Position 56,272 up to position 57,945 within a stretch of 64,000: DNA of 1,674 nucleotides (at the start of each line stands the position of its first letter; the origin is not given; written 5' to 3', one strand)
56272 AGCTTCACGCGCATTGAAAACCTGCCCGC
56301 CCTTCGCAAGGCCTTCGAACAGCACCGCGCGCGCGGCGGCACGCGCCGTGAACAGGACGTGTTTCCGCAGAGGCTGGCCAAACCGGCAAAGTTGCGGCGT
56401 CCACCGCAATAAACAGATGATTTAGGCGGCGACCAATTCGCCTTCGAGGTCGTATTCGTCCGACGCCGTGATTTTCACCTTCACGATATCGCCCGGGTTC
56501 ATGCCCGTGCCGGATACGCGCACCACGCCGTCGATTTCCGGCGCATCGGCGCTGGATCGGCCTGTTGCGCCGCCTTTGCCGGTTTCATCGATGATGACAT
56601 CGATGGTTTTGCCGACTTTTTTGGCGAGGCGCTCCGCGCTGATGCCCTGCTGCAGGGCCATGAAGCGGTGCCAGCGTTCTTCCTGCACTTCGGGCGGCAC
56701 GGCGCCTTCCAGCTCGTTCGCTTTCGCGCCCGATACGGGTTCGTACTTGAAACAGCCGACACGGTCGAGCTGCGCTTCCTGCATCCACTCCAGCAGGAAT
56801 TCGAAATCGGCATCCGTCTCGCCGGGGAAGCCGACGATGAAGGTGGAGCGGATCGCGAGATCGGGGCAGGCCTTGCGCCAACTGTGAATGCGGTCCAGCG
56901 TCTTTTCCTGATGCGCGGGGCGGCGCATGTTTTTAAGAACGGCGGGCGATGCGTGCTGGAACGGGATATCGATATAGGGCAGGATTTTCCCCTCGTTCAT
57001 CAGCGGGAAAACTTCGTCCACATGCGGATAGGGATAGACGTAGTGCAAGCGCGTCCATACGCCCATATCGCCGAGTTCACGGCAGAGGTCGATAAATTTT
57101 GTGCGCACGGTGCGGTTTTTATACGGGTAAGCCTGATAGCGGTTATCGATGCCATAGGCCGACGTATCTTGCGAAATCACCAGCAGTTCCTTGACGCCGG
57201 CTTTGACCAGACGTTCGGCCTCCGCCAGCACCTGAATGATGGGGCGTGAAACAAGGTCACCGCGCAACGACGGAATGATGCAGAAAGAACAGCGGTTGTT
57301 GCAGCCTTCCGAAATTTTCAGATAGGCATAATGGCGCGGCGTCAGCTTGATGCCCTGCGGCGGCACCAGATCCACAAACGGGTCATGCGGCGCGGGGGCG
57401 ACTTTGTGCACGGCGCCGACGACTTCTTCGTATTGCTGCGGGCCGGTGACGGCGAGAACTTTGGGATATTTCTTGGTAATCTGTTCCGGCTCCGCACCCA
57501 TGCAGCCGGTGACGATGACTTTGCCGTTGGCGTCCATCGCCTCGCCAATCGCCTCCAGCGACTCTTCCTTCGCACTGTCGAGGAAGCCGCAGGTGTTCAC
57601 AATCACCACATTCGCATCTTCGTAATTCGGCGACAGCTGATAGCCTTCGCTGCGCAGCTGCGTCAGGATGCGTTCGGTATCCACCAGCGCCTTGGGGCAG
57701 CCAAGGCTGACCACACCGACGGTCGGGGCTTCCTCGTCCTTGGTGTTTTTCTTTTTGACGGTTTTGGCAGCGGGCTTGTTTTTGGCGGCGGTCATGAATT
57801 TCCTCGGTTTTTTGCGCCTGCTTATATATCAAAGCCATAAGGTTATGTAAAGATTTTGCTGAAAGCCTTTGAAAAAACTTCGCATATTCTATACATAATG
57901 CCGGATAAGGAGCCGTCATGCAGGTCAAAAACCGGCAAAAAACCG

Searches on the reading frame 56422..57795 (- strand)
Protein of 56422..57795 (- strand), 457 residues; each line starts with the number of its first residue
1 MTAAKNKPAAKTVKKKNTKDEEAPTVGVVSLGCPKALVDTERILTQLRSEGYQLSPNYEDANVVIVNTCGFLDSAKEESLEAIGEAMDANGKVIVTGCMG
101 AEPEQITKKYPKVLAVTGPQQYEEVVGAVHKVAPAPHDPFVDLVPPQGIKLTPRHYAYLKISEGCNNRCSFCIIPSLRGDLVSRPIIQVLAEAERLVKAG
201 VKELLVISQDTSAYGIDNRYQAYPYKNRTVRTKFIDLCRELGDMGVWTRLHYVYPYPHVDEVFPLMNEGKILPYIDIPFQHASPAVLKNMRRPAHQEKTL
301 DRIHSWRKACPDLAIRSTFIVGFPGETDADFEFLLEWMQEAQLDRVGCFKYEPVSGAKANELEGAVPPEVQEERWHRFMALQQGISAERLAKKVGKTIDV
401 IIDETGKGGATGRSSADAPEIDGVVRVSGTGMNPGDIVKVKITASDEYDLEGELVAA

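Call 71: search_protein_families(library=pfam, proteins=[window:56422-57795:-], max_evalue=0.00001)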
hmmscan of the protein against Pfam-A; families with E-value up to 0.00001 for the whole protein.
window:56422-57795:- (457 aa): 4 families
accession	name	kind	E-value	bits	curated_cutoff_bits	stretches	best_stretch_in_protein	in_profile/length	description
PF04055.27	Radical_SAM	-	1.6e-23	84.2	29.5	1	160-337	2-165/166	Radical SAM superfamily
PF18693.7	TRAM_2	-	1.1e-21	77.2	27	1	394-455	1-63/63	TRAM domain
PF00919.26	UPF0004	-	1.8e-20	73.2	27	1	26-117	2-97/98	Uncharacterized protein family UPF0004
PF01938.26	TRAM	-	8.5e-07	29.2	21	1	392-455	2-61/61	TRAM domain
